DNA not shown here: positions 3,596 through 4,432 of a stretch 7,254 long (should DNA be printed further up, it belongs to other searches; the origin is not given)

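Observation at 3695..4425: Ail/Lom/PagC-family outer-membrane protein moron inserted between the G-T chaperone genes and the tape measure gene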

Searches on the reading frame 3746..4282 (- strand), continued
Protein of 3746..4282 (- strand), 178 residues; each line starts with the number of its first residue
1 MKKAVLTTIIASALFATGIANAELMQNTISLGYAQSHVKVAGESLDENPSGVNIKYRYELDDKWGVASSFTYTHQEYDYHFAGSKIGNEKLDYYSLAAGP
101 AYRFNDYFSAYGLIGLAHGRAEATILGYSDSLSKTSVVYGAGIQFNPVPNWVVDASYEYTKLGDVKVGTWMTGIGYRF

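Call 27: find_encoding_contigs(protein=P0009, flank=6000, max_places=3)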
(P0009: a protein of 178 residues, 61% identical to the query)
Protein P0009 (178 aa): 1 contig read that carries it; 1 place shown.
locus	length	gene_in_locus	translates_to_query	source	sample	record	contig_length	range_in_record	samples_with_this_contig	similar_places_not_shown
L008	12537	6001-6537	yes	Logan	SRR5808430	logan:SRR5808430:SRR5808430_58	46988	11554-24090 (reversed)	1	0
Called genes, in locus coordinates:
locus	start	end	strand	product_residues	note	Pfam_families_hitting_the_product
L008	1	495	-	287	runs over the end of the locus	PF03881:Fructosamin_kin, PF01636:APH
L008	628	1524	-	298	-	PF00950:ABC-3, PF01032:FecCD (weak)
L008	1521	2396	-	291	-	PF00950:ABC-3, PF01032:FecCD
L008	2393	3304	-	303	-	PF13555:AAA_29 (weak), PF00005:ABC_tran, PF13304:AAA_21 (weak)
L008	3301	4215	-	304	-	PF01297:ZnuA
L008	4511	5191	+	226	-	PF01464:SLT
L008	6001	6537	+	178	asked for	PF06316:Ail_Lom, PF13505:OMP_b-brl, PF06316:Ail_Lom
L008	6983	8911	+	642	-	PF02824:TGS, PF07973:tRNA_SAD, PF00587:tRNA-synt_2b, PF03129:HGTP_anticodon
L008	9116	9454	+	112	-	PF00707:IF3_C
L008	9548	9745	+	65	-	PF01632:Ribosomal_L35p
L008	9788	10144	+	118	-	PF00453:Ribosomal_L20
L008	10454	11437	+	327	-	PF02912:Phe_tRNA-synt_N, PF01409:tRNA-synt_2d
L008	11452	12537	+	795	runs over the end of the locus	PF01588:tRNA_bind, PF03483:B3_4, PF03484:B5, PF17759:tRNA_synthFbeta, PF03147:FDX-ACB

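Call 28: find_encoding_contigs(protein=P0010, flank=6000, max_places=3)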
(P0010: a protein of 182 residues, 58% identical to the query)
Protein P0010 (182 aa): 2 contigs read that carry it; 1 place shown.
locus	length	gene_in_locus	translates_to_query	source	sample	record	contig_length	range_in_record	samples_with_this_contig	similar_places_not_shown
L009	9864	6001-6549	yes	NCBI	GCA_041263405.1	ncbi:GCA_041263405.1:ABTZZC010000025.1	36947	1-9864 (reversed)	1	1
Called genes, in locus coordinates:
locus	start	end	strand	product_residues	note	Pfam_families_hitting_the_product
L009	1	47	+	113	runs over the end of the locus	PF11367:Tail_completion_gp17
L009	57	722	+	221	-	-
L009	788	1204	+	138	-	-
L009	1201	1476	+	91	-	PF06223:Phage_tail_T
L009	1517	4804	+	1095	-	PF20155:TMP_3, PF09718:Tape_meas_lam_C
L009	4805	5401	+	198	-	-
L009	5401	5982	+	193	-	-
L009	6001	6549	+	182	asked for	PF06316:Ail_Lom, PF13505:OMP_b-brl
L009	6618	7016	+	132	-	PF22262:DUF6950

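Call 29: find_encoding_contigs(protein=P0002, flank=6000, max_places=3)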
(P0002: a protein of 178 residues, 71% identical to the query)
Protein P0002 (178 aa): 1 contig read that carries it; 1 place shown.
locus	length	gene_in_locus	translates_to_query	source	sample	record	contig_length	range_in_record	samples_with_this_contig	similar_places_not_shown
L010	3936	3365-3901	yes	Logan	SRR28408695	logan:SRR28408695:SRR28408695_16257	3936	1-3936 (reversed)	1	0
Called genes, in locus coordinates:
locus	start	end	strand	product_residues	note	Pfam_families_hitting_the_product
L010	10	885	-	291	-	PF02129:Peptidase_S15 (weak), PF00326:Peptidase_S9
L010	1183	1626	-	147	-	PF05656:DUF805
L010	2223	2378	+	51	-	-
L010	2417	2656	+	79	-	-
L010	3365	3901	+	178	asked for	PF06316:Ail_Lom, PF13505:OMP_b-brl, PF01389:OmpA_membrane, PF06316:Ail_Lom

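Call 30: find_encoding_contigs(protein=P0005, flank=6000, max_places=3)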
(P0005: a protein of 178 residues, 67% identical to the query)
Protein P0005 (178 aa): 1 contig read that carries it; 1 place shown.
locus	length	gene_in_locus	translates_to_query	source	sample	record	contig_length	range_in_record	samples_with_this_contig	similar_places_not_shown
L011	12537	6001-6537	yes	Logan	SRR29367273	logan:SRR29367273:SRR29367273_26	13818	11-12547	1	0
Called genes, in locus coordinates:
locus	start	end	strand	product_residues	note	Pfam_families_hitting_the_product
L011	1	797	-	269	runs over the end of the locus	?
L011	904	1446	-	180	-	-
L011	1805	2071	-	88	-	PF03333:PapB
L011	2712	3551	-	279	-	PF12833:HTH_18, PF00165:HTH_AraC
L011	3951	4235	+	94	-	PF03333:PapB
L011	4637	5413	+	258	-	PF00563:EAL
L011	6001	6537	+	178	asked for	PF06316:Ail_Lom, PF13505:OMP_b-brl, PF01389:OmpA_membrane (weak), PF06316:Ail_Lom (weak)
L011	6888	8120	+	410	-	PF01507:PAPS_reduct (weak), PF11922:DUF3440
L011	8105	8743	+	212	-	-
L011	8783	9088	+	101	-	PF13438:DUF4113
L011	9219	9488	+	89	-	-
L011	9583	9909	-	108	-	PF11284:DUF3085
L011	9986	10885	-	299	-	-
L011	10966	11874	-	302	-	-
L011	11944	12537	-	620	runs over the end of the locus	?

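Call 40: predict_structure(alignment_id=A4)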
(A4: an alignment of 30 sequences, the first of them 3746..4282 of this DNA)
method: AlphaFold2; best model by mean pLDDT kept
length: 178 residues; sequences in the alignment: 30
mean_pLDDT: 87.4   pTM: 0.78
mean pLDDT of the five models: 87.4, 86.5, 86.5, 86.5, 85.6
residues with pLDDT >= 90: 119; 70-90: 34; 50-70: 8; < 50: 17
segments of 3 or more residues with pLDDT < 50: 1-3, 11-23
pLDDT, mean of each block of 10 residues (from residue 1): 51 44 70 96 89 96 95 92 89 98 93 98 90 97 92 97 95 95
secondary structure, 60 per line:
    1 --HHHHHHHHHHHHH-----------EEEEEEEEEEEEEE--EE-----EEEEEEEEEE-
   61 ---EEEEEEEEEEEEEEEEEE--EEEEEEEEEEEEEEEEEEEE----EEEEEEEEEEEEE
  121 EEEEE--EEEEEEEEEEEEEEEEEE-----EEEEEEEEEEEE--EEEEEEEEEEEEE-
elements in order: H3-15 E27-40 E50-59 E64-81 E84-103 E108-125 E128-145 E151-162 E165-177

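Call 43: fold_search(model_id=the predicted structure, library=pdb)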
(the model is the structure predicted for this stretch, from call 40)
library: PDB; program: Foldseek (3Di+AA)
matches with E <= 10: 1129; with E <= 0.001: 97
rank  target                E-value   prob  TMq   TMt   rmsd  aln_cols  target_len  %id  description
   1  3qrc_A                1.0e-21  1.00  0.82  0.95   1.2       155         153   54  The crystal structure of Ail, the attachment invasion locus protein of Yersinia pestis, in complex with the heparin an (released 2011-11-23)
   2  3qrc_B                1.1e-21  1.00  0.82  0.94   1.5       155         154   54  The crystal structure of Ail, the attachment invasion locus protein of Yersinia pestis, in complex with the heparin an (released 2011-11-23)
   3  3qra                  2.6e-21  1.00  0.79  0.93   2.4       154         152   54  The crystal structure of Ail, the attachment invasion locus protein of Yersinia pestis (released 2011-11-23)
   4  2n2l_MODEL_1_A        2.8e-17  1.00  0.71  0.80   3.8       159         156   53  NMR structure of yersinia pestis ail (attachment invasion locus) in decylphosphocholine micelles calculated wi (released 2015-07-22)
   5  1qj9                  2.1e-16  1.00  0.77  0.92   2.0       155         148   42  CRYSTAL STRUCTURE OF THE OUTER MEMBRANE PROTEIN OMPX FROM ESCHERICHIA COLI (released 1999-10-06)
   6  2mnh_MODEL_1_A        5.1e-13  1.00  0.62  0.74   4.8       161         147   40  Refined structure of outer membrane protein x in nanodisc by measuring residual dipolar couplings (released 2015-03-18)
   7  2m06_MODEL_1_A        2.7e-12  1.00  0.66  0.78   4.3       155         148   42  NMR structure of OmpX in phopspholipid nanodiscs (released 2012-12-12)
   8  9a2m_MODEL_1_A        1.4e-10  1.00  0.61  0.35   9.5       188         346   21  Model of E. coli OmpA by in-cell photo-crosslinking MS and deep learning (released 2023-02-24)
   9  1bxw                  3.7e-10  1.00  0.62  0.64   4.6       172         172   17  OUTER MEMBRANE PROTEIN A (OMPA) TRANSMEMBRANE DOMAIN (released 1998-10-14)
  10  9fzc_A                5.1e-10  1.00  0.59  0.61   4.8       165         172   21  Structure of OmpA-short in complex with nanobody Nb01 (released 2024-07-17)
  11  9fzd_A                8.9e-10  1.00  0.59  0.59   4.7       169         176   20  Structure of OmpA-long in complex with nanobody Nb39 (released 2024-07-17)
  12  1p4t                  5.5e-09  1.00  0.58  0.65   4.8       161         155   19  Crystal structure of Neisserial surface protein A (NspA) (released 2003-07-22)
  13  2x27                  1.2e-08  1.00  0.55  0.48   8.2       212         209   16  Crystal structure of the outer membrane protein OprG from Pseudomonas aeruginosa (released 2010-12-15)
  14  2f1v_A                4.5e-08  1.00  0.59  0.58   5.6       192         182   20  Outer membrane protein OmpW (released 2006-01-24)
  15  2x56                  1.0e-07  1.00  0.48  0.35   8.1       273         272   15  Yersinia Pestis Plasminogen Activator Pla (Native) (released 2010-07-28)
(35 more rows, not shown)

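Call 48: find_related_loci(query=A4, collection=genome_contigs, flank=6000)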
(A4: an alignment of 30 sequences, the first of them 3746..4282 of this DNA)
Query A4 (178 aa) in genome_contigs; peptide patterns used: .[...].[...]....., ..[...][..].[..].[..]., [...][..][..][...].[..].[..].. (x = any residue, [..] = any of these).
600 stretches matched a pattern (row limit reached: there are more); 575 encode a relative of the query (tblastn E <= 1e-3); the best 80 are kept; 80 distinct loci.
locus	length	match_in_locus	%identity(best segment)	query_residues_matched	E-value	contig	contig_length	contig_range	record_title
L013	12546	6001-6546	58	1-178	1e-69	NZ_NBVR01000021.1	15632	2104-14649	Proteus alimentorum strain 08MAS0041 scaffold14, whole genome shotgun sequence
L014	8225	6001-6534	60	1-178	5e-69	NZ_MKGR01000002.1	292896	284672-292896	Xenorhabdus thuongxuanensis strain 30TX1 Xentx_2, whole genome shotgun sequence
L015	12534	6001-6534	58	1-178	2e-68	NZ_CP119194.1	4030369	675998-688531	Xenorhabdus bakwenae strain SF857 chromosome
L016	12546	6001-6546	59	1-178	9e-68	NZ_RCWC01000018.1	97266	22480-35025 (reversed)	Photorhabdus noenieputensis strain DSM 25462 scaffold_0018, whole genome shotgun sequence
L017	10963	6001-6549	57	1-178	2e-66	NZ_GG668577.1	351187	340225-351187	Proteus mirabilis ATCC 29906 SCAFFOLD2, whole genome shotgun sequence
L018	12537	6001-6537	59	1-178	5e-66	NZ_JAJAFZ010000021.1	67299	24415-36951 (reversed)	Photorhabdus kayaii strain DSM 15194 D1071519_102_21, whole genome shotgun sequence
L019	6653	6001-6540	57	1-178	8e-66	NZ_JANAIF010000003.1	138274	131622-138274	Xenorhabdus bovienii strain T228 NODE_3_length_138274_cov_69.857074, whole genome shotgun sequence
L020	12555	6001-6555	59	1-178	6e-66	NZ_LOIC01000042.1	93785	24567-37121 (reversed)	Photorhabdus namnaonensis strain PB45.5 Phpb_contig000043, whole genome shotgun sequence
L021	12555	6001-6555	58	1-178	4e-65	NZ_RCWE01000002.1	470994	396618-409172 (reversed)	Photorhabdus akhurstii strain DSM 15138 scaffold_0002, whole genome shotgun sequence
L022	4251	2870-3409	57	1-178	1e-64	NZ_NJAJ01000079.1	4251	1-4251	Xenorhabdus stockiae strain DSM 17904 Xsto_79, whole genome shotgun sequence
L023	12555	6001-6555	56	1-178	5e-64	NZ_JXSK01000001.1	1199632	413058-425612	Photorhabdus luminescens subsp. luminescens strain DSM 3368 Contig001, whole genome shotgun sequence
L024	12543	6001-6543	58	1-178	7e-64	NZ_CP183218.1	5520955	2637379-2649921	Serratia fonticola strain GTA-SR07 chromosome, complete genome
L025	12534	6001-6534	54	1-178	3e-63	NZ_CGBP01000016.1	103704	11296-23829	Yersinia similis strain Y228, whole genome shotgun sequence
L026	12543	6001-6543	57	1-178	5e-63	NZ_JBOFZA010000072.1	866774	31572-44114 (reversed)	MAG: Serratia sp. (in: enterobacteria) isolate WFFMC_MAG_486 k139_79216_flag=0_multi=41.7952_len=866774, whole genome sh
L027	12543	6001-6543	57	1-178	1e-62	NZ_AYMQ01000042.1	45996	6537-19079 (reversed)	Serratia sp. H1w Contig42, whole genome shotgun sequence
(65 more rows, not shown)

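Call 55: list_cluster_members(proteins=[window:3746-4282:-])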
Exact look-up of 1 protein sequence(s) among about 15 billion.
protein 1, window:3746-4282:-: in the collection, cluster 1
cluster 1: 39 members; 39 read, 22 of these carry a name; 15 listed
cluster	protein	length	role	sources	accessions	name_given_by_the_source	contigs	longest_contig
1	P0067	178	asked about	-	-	TPA: outer membrane beta-barrel protein [Escherichia coli] | Ail/Lom family outer membrane beta-barrel protein n=1 Tax=Escherichia coli TaxID=562 ... | Ail/Lom family outer membrane beta-barrel protein [Escherichia coli]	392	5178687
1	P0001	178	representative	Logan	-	-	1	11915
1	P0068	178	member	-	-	outer membrane beta-barrel protein [Escherichia coli] | Ail/Lom family outer membrane beta-barrel protein n=1 Tax=Escherichia TaxID=561 ... | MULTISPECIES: Ail/Lom family outer membrane beta-barrel protein [Escherichia]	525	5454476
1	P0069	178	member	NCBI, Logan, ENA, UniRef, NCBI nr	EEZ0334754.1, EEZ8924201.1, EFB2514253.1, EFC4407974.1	TPA: outer membrane beta-barrel protein [Escherichia coli] | Ail/Lom family outer membrane beta-barrel protein n=1 Tax=Escherichia coli TaxID=562 ... | Ail/Lom family outer membrane beta-barrel protein [Escherichia coli]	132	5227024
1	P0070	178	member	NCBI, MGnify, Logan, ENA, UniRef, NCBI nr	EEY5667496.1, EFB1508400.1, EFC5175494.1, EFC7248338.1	outer membrane beta-barrel protein [Escherichia coli] | FL=1 | Outer membrane beta-barrel protein n=1 Tax=Escherichia coli TaxID=562 ...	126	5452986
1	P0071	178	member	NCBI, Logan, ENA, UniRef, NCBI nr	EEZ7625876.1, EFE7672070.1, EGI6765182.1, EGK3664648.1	TPA: outer membrane beta-barrel protein [Escherichia coli] | Ail/Lom family outer membrane beta-barrel protein n=1 Tax=Escherichia coli TaxID=562 ... | Ail/Lom family outer membrane beta-barrel protein [Escherichia coli]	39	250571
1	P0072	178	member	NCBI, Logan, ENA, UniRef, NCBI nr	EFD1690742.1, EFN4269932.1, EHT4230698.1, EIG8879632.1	Ail/Lom family outer membrane beta-barrel protein [Escherichia coli] | Ail/Lom family outer membrane beta-barrel protein n=1 Tax=Escherichia coli TaxID=562 ...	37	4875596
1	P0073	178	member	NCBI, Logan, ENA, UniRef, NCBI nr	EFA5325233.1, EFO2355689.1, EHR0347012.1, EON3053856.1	Ail/Lom family outer membrane beta-barrel protein [Escherichia coli] | Outer membrane beta-barrel protein n=2 Tax=Escherichia coli TaxID=562 ...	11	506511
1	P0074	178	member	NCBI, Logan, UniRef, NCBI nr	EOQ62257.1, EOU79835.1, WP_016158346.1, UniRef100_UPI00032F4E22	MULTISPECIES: Ail/Lom family outer membrane beta-barrel protein [Escherichia] | Ail/Lom family outer membrane beta-barrel protein n=1 Tax=Escherichia TaxID=561 ...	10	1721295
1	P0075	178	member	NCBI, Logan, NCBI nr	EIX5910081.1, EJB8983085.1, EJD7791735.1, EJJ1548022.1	Ail/Lom family outer membrane beta-barrel protein [Escherichia coli] | outer membrane beta-barrel protein [Escherichia coli]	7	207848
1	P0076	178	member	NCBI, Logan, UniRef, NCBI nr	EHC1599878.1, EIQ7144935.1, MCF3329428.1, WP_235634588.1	outer membrane beta-barrel protein [Escherichia coli] | Ail/Lom family outer membrane beta-barrel protein n=1 Tax=Escherichia coli TaxID=562 ... | Ail/Lom family outer membrane beta-barrel protein [Escherichia coli]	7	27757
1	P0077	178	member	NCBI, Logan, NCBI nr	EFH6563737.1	outer membrane beta-barrel protein [Escherichia coli]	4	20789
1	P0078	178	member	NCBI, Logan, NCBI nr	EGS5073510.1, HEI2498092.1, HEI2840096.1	TPA: Ail/Lom family outer membrane beta-barrel protein [Escherichia coli] | Ail/Lom family outer membrane beta-barrel protein [Escherichia coli]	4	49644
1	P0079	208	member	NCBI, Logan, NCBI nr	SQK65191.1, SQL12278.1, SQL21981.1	outer membrane protein X [Escherichia coli]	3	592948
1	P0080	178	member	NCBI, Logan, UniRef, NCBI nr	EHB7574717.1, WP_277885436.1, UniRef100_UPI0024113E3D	outer membrane beta-barrel protein [Escherichia coli] | Ail/Lom family outer membrane beta-barrel protein n=1 Tax=Escherichia coli TaxID=562 ... | Ail/Lom family outer membrane beta-barrel protein [Escherichia coli]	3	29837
